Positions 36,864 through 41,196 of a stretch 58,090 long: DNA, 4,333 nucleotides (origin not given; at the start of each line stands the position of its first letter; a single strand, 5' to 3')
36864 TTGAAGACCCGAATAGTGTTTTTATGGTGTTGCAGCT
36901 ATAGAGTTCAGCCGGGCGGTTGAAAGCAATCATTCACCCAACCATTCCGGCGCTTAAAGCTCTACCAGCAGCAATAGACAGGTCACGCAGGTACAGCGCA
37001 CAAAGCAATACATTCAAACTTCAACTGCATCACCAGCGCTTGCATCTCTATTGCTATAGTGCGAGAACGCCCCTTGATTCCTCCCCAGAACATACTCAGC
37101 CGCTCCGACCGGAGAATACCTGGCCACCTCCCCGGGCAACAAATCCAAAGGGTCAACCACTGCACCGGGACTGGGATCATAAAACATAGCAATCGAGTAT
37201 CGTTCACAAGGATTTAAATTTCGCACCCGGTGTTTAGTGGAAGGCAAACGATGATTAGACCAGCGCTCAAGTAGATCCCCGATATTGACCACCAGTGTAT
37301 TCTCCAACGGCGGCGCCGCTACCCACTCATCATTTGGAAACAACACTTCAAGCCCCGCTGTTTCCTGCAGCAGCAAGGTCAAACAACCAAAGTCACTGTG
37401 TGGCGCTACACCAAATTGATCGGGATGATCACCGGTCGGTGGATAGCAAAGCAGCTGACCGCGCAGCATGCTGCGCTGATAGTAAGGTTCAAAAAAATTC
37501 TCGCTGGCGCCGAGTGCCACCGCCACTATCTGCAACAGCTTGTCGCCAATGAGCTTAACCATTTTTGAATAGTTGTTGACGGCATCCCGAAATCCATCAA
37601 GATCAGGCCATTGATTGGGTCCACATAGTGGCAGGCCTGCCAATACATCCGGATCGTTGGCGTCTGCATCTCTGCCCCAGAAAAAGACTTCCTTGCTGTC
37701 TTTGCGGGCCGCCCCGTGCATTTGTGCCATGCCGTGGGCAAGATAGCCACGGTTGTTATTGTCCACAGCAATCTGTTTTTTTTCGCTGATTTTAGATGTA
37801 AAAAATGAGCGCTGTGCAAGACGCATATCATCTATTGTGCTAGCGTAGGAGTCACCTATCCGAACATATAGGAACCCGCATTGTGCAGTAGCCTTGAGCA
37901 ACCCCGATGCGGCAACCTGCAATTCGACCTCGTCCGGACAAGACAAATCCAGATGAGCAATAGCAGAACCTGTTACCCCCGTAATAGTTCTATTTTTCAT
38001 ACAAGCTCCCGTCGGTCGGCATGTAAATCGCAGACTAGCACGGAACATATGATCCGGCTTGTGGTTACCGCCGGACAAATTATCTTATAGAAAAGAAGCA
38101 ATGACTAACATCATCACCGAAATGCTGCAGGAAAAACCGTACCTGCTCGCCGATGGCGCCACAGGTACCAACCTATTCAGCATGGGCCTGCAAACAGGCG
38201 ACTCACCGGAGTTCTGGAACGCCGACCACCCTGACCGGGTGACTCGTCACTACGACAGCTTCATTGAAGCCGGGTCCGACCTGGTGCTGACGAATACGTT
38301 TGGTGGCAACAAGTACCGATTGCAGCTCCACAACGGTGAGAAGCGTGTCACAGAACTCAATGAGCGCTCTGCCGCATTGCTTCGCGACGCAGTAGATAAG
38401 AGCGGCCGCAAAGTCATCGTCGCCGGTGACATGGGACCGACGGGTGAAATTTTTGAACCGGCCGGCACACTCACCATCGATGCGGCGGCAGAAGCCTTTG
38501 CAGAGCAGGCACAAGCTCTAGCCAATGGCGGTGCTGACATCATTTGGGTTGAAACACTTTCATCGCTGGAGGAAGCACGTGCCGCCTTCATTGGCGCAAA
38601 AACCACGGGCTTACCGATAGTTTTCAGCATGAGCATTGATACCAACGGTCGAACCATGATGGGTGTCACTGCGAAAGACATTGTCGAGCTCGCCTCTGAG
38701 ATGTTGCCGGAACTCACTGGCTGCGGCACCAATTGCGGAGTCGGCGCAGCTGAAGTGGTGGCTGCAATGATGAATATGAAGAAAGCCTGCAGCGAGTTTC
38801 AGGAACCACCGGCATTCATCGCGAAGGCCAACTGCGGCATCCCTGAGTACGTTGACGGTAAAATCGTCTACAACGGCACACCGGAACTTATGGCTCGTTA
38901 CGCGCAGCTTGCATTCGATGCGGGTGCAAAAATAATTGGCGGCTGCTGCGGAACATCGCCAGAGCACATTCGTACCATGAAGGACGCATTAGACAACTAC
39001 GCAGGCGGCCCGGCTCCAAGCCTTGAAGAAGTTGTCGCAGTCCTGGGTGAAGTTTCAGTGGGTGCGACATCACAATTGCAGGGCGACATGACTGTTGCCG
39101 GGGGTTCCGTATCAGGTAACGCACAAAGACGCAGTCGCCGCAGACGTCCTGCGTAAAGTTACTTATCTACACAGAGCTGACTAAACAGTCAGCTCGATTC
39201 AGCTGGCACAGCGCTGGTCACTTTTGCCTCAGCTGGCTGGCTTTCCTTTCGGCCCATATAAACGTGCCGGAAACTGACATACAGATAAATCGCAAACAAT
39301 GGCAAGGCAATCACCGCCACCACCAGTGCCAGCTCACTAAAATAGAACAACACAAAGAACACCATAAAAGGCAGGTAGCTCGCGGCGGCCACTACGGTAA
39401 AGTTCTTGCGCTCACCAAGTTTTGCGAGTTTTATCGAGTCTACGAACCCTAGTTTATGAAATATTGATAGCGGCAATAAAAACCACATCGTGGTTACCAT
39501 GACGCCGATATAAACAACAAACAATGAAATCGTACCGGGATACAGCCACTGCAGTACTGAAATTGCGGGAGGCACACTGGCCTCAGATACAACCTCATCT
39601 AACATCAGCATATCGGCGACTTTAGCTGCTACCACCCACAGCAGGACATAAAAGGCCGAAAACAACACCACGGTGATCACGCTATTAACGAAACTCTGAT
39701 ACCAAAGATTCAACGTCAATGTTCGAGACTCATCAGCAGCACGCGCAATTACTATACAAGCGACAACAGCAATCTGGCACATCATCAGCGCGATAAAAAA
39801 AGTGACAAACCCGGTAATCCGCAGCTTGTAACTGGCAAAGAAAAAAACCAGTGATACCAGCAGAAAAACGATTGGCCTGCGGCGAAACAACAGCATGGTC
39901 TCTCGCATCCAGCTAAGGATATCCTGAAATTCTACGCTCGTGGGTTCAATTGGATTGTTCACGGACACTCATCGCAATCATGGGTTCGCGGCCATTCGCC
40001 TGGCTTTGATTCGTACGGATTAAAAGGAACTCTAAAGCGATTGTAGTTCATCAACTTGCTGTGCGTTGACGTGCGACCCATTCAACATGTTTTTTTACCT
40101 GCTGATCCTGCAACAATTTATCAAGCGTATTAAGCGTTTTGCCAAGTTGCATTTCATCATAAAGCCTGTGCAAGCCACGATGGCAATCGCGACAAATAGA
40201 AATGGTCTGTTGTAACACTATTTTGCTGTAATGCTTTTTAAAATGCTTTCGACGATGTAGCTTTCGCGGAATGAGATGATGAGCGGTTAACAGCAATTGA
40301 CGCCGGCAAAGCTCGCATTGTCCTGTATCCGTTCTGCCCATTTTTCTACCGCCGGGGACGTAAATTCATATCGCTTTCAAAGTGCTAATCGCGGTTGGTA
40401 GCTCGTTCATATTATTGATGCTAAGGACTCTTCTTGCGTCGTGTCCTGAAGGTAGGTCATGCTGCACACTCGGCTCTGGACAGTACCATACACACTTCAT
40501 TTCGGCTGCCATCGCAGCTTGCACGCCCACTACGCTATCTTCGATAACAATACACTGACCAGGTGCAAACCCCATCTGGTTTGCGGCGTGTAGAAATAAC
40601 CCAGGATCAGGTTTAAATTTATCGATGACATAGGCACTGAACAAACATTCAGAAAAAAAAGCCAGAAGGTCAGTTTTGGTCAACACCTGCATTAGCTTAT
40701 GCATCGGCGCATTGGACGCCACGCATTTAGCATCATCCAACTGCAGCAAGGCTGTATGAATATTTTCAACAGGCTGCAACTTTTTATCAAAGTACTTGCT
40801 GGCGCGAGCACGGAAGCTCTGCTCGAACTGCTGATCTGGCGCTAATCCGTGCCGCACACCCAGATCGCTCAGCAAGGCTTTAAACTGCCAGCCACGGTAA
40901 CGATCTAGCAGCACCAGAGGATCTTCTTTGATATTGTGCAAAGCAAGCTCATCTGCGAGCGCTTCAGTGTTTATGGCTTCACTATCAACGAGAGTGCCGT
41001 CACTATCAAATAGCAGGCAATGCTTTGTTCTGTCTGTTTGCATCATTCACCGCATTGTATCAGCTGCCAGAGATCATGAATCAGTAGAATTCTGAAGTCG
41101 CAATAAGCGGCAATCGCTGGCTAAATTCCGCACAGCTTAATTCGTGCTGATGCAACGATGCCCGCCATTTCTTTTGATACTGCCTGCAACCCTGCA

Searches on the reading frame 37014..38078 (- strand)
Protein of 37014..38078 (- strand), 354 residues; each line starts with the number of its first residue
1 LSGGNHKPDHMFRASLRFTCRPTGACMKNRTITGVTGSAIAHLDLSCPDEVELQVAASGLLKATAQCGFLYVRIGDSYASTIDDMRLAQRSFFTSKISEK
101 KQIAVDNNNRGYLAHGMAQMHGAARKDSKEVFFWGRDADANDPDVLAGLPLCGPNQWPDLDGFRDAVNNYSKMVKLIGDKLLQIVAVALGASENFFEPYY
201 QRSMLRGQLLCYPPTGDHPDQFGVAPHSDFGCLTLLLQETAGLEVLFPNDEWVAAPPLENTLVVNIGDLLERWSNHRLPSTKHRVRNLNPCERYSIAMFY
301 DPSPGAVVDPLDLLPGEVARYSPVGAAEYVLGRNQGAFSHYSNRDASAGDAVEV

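Call 17: search_protein_families(library=pfam, proteins=[window:37014-38078:-], max_evalue=0.0001)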
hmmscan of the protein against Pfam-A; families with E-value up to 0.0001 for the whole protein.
window:37014-38078:- (354 aa): 2 families
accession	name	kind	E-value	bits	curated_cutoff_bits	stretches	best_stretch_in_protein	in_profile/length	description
PF03171.26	2OG-FeII_Oxy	-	2.6e-24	85.9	23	1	208-302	5-101/101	2OG-Fe(II) oxygenase superfamily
PF14226.12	DIOX_N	-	4.3e-14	53.6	27.3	1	43-159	4-116/117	non-haem dioxygenase in morphine synthesis N-terminal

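Call 52: search_protein_families(library=ncbifam, proteins=[window:37014-38078:-], max_evalue=0.00001)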
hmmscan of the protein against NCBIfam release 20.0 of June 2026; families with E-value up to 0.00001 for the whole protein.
window:37014-38078:- (354 aa): 0 families

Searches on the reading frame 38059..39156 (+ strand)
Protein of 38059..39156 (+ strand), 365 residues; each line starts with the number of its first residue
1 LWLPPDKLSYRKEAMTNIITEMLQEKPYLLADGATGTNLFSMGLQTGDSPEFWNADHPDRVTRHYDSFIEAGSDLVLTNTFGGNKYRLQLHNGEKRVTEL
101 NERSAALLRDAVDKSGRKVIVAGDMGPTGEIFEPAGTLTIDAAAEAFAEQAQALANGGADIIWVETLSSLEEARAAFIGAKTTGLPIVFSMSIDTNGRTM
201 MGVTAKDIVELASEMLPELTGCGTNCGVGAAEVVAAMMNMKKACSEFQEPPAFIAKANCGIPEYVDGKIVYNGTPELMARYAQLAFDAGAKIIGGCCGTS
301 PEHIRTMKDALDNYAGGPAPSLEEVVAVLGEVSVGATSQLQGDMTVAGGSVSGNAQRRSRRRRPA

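Call 17: search_protein_families(library=pfam, proteins=[window:38059-39156:+], max_evalue=0.0001)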
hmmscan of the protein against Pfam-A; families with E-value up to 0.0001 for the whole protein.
window:38059-39156:+ (365 aa): 1 family
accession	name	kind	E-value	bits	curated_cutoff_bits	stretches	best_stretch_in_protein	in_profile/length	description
PF02574.22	S-methyl_trans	-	8.8e-63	213.2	22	1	29-311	1-283/283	Homocysteine S-methyltransferase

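Call 52: search_protein_families(library=ncbifam, proteins=[window:38059-39156:+], max_evalue=0.00001)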
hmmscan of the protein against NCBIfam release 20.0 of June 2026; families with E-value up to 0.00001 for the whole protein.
window:38059-39156:+ (365 aa): 5 families
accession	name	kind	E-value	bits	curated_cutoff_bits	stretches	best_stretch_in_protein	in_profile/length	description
NF005718.0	PRK07534.1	equivalog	3.8e-136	453.8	338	1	15-339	2-322/337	betaine--homocysteine S-methyltransferase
NF006396.0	PRK08645.1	equivalog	9.3e-66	222.2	453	1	21-315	6-288/611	bifunctional homocysteine S-methyltransferase/methylenetetrahydrofolate reductase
TIGR02082.1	metH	equivalog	1.2e-40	139.1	1010.85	1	31-324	8-325/1182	methionine synthase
NF007024.0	PRK09490.1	equivalog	1.4e-33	115.9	1497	1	54-330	61-348/1234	methionine synthase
NF007020.0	PRK09485.1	equivalog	2.2e-27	95.9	215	1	19-312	4-304/306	homocysteine S-methyltransferase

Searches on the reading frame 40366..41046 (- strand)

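Call 17: search_protein_families(library=pfam, proteins=[window:40366-41046:-], max_evalue=0.0001)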
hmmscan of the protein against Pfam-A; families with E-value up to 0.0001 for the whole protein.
window:40366-41046:- (226 aa): 2 families
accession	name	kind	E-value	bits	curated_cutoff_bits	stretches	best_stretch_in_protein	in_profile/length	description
PF13419.12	HAD_2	-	1e-18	68.5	23.8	1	11-187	1-177/178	Haloacid dehalogenase-like hydrolase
PF00702.32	Hydrolase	-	2.4e-17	64.4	26.4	1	10-181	3-190/191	haloacid dehalogenase-like hydrolase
